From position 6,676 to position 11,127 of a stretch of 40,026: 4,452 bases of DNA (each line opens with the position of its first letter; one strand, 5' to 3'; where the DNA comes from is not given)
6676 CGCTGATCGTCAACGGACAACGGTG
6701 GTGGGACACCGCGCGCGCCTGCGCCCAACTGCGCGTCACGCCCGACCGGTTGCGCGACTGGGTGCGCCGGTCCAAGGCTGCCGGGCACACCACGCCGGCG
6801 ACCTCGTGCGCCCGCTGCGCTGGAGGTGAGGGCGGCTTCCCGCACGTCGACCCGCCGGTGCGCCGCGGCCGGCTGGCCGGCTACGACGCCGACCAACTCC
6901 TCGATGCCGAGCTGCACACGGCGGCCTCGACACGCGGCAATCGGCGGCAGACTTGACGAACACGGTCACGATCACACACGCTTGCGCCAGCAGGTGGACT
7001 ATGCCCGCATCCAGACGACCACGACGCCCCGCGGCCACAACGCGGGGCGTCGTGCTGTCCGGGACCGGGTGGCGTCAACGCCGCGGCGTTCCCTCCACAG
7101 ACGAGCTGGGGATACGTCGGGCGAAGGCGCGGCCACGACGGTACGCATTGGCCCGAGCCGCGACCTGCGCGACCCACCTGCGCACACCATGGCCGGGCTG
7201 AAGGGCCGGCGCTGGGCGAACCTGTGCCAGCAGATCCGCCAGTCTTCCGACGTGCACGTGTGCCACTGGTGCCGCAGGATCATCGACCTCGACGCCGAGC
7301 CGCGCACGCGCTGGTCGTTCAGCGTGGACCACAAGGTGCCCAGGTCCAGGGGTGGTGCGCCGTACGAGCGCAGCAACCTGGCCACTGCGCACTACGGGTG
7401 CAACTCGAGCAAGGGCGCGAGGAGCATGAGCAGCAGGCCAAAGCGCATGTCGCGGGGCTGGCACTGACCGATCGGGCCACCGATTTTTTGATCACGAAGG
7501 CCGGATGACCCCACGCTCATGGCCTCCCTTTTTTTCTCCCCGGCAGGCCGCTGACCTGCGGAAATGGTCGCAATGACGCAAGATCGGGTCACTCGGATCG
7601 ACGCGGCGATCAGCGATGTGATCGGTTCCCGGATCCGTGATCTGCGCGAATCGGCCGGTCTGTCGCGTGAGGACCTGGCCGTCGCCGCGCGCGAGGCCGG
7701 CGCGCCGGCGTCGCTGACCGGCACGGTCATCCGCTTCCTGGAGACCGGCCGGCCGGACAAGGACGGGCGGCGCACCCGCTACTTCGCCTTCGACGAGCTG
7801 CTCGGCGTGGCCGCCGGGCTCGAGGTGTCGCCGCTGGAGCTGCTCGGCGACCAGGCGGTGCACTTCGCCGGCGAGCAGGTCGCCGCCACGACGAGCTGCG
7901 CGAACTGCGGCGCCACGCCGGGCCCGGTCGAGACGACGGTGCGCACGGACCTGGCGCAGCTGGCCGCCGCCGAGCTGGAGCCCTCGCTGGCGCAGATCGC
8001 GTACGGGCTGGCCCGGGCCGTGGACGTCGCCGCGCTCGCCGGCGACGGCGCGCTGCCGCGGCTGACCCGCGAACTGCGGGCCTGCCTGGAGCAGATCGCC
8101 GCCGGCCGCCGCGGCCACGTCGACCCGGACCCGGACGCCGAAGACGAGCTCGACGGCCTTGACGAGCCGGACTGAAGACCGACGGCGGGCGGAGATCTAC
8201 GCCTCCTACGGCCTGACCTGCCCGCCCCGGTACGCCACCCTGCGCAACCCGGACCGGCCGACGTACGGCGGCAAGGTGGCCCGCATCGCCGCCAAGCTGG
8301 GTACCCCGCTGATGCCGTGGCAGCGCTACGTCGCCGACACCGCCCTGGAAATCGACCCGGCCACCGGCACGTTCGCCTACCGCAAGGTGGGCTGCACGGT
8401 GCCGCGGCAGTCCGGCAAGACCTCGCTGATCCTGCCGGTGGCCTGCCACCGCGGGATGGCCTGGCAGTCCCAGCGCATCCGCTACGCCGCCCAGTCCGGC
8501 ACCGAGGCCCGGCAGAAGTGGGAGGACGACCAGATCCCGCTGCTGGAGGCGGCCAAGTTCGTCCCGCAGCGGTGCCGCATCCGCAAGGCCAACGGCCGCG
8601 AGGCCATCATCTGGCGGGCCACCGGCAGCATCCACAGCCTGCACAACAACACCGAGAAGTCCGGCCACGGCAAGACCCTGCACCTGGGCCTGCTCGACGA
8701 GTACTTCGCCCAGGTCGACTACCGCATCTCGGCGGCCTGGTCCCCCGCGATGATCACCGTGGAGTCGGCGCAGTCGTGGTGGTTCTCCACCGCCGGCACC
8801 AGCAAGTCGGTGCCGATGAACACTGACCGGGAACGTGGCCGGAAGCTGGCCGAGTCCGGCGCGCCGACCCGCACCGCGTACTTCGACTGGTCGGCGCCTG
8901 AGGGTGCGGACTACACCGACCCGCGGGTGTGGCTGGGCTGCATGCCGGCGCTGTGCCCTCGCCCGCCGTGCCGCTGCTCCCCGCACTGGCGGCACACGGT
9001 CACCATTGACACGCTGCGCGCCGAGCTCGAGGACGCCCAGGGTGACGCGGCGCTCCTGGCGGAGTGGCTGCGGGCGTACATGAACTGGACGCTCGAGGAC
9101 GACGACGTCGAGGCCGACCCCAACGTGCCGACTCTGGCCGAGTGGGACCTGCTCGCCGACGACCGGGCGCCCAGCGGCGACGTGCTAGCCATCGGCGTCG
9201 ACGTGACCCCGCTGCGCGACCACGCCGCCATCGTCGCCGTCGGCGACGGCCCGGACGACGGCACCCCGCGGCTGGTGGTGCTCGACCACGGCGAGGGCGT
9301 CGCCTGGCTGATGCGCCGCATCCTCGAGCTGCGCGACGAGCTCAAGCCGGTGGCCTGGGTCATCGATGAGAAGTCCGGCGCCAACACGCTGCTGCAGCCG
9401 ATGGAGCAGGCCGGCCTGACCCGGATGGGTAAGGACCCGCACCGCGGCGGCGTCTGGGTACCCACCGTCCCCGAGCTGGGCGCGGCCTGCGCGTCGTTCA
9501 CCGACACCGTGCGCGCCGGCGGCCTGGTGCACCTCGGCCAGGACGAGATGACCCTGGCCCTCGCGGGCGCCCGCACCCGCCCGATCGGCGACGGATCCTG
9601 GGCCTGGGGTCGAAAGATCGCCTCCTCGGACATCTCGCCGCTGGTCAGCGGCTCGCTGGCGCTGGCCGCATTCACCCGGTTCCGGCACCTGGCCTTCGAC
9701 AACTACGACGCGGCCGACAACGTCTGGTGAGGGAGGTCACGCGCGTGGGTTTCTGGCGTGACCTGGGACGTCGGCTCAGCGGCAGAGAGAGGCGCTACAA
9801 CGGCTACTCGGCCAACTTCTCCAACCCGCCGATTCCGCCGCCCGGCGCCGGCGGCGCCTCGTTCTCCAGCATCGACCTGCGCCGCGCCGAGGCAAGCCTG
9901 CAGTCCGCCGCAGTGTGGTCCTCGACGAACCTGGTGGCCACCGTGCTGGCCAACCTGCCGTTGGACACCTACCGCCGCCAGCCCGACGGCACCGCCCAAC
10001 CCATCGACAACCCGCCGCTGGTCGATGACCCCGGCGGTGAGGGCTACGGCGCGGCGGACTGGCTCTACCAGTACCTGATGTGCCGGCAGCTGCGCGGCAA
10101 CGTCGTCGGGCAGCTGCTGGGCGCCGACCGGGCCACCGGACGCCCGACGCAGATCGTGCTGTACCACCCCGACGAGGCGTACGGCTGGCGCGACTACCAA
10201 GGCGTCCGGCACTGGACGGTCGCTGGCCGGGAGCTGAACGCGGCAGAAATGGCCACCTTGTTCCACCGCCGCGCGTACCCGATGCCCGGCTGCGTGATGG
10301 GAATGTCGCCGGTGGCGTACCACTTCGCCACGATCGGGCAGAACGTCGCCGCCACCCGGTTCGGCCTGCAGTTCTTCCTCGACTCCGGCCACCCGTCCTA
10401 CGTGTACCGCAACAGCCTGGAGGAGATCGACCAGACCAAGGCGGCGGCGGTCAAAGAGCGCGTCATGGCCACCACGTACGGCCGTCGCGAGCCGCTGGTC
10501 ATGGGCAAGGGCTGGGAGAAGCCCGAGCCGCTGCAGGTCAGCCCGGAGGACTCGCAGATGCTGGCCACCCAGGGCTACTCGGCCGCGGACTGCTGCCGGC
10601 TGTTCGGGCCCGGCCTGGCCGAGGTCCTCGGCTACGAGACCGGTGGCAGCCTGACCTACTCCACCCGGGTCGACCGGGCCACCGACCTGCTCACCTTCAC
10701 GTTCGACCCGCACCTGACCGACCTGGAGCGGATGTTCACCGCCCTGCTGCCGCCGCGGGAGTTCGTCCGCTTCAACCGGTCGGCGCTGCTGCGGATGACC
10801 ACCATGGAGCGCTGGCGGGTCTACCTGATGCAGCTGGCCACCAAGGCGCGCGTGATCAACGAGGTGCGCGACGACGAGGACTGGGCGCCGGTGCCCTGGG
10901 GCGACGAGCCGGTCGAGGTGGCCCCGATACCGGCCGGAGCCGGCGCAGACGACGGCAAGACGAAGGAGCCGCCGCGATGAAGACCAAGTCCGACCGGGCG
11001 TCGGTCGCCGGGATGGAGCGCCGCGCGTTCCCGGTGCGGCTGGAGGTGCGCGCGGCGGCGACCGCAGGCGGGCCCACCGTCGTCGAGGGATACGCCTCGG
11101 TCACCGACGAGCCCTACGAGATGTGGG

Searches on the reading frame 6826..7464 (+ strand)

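Call 80: search_protein_families(library=pfam, proteins=[window:6826-7464:+], max_evalue=0.001)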
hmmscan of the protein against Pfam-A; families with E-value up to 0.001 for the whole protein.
window:6826-7464:+ (213 aa): 1 family
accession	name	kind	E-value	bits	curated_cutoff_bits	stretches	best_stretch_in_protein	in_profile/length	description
PF01844.29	HNH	-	1.5e-06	28.7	21.4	1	164-199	13-47/47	HNH endonuclease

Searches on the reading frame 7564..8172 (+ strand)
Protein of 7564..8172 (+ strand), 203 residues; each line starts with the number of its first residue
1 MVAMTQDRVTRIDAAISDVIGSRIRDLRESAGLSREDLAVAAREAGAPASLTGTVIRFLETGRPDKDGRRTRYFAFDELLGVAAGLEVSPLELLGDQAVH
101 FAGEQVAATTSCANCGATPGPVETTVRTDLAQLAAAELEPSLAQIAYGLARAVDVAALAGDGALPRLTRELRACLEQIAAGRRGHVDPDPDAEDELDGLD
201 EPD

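Call 39: search_protein_families(library=pfam, proteins=[window:7564-8172:+], max_evalue=0.001)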
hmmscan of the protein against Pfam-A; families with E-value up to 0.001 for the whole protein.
window:7564-8172:+ (203 aa): 1 family
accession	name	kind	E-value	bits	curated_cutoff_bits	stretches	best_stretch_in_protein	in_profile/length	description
PF13560.12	HTH_31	-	0.0001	23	27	1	20-82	2-56/64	Helix-turn-helix domain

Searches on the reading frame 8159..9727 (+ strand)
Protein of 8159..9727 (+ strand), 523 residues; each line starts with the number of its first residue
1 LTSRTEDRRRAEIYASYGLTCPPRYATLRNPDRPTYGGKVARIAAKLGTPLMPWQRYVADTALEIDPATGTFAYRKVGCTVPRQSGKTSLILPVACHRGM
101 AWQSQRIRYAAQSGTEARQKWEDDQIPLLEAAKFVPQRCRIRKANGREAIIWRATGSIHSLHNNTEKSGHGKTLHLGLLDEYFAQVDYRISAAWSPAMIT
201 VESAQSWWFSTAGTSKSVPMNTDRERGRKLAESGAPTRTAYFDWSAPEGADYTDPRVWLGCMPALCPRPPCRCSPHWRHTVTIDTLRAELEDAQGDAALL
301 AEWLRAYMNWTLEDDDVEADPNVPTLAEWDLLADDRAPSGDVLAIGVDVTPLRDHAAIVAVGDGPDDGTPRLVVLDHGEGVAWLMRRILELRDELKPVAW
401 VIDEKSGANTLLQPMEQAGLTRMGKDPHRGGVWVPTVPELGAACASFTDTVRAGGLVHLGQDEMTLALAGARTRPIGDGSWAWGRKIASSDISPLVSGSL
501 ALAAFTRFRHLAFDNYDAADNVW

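Call 10: search_protein_families(library=phrogs, proteins=[window:8159-9727:+], max_evalue=0.001)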
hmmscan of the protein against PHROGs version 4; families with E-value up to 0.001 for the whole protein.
window:8159-9727:+ (523 aa): 3 families
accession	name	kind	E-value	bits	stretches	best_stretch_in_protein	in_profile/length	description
phrog_9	-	head and packaging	1.2e-63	217.3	1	23-508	65-666/812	terminase large subunit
phrog_2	-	head and packaging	2.9e-08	33.9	1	33-410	256-539/807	terminase large subunit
phrog_17688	-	unknown function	8e-05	23.2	1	47-264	37-248/290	-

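Call 55: search_dna_similar(query=window:8159-9727:+, collection=phages, mode=protein, max_rows=15)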
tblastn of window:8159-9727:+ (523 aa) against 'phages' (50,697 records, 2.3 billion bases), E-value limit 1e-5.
Records with a match: 1212; places in all: 1212; records where one place covers at least 80% of the query: 1117.
Best place of each record, by identity: <60% 1212.
By first word of the organism name: Mycobacterium 608; Gordonia 213; Arthrobacter 196; Microbacterium 89; Corynebacterium 30; Streptococcus 27; Rhodococcus 11; Curtobacterium 9; Propionibacterium 9; Bacteriophage 6; and 11 more.
By host as written in the record: Mycobacterium smegmatis mc2 155 410; Gordonia terrae 3612 167; Arthrobacter sp. ATCC 21022 137; Mycobacterium smegmatis mc#155 92; Microbacterium foliorum NRRL B-24224 48; Microbacterium foliorum NRRL B-24224 SEA 31; Mycobacterium smegmatis mc2155 28; - 22; and 135 more.
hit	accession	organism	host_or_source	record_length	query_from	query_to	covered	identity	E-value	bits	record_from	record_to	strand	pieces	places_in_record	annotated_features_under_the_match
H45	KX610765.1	Arthrobacter phage Prospero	Arthrobacter sp. ATCC 21022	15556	24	502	92%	33.0%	6e-44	172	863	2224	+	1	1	terminase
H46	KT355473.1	Arthrobacter phage Jessica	Arthrobacter sp. ATCC 21022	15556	24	502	92%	32.8%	2e-43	171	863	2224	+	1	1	terminase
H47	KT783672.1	Arthrobacter phage TymAbreu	Arthrobacter sp. ATCC 21022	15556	24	502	92%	32.8%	2e-43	171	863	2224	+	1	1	terminase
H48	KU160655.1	Arthrobacter phage Maggie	Arthrobacter sp. ATCC 21022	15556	24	502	92%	32.8%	2e-43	171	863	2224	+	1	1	4: terminase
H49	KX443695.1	Arthrobacter phage Courtney3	Arthrobacter sp. ATCC 21022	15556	24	502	92%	32.8%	2e-43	171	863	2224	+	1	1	terminase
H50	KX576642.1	Arthrobacter phage Massimo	Arthrobacter sp. ATCC 21022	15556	24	502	92%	32.8%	2e-43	171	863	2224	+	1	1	terminase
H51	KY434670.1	Arthrobacter phage Chestnut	Arthrobacter sp. ATCC 21022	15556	24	502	92%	32.8%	2e-43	171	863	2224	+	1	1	terminase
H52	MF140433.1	Arthrobacter phage TinoCrisci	Arthrobacter sp. ATCC 21022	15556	24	502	92%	32.8%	2e-43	171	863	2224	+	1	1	4: terminase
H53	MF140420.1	Arthrobacter phage Mariposa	Arthrobacter sp. ATCC 21022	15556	24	502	92%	32.8%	2e-43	171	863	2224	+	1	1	4: terminase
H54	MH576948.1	Arthrobacter phage Azathoth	Arthrobacter sp. ATCC 21022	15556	24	502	92%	32.8%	2e-43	171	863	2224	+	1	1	4: terminase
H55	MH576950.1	Arthrobacter phage CGermain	Arthrobacter sp. ATCC 21022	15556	24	502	92%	32.8%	2e-43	171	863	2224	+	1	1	4: terminase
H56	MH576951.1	Arthrobacter phage Copper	Arthrobacter sp. ATCC 21022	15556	24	502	92%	32.8%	2e-43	171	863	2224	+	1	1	4: terminase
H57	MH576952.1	Arthrobacter phage Dewayne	Arthrobacter sp. ATCC 21022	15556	24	502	92%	32.8%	2e-43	171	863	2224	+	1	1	4: terminase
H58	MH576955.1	Arthrobacter phage Hunnie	Arthrobacter sp. ATCC 21022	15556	24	502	92%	32.8%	2e-43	171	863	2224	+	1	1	4: terminase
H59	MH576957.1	Arthrobacter phage Inspire2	Arthrobacter sp. ATCC 21022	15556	24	502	92%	32.8%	2e-43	171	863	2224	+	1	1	4: terminase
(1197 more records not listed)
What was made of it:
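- Tried and rejected: TerL is at most 33% identical to cultured actinophages (call 55), so the lineage is uncultured and the host could not be named.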

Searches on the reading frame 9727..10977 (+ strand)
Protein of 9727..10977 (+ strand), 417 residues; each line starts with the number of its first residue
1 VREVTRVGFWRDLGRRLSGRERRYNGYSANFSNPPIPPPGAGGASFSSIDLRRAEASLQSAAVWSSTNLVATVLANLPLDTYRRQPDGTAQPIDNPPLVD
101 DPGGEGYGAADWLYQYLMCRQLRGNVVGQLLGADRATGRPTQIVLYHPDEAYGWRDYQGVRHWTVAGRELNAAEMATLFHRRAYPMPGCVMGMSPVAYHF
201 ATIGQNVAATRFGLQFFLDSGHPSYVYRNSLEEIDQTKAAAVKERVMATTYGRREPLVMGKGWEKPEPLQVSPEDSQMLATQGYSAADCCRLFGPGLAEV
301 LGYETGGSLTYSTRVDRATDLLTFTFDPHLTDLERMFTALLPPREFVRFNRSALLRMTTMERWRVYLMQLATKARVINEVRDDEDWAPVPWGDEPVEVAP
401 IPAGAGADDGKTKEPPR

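Call 10: search_protein_families(library=phrogs, proteins=[window:9727-10977:+], max_evalue=0.001)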
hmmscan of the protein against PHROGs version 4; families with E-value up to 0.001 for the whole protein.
window:9727-10977:+ (417 aa): 4 families
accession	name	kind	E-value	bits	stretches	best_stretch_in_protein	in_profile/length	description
phrog_12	-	head and packaging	1.9e-34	120.7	1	8-409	49-440/646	portal protein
phrog_2662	-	head and packaging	4.2e-12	46.4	1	68-396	75-415/717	portal protein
phrog_5929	-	head and packaging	2.8e-09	37.6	1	211-393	6-191/228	portal protein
phrog_11323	-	unknown function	5.2e-06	27.6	1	310-393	9-98/130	-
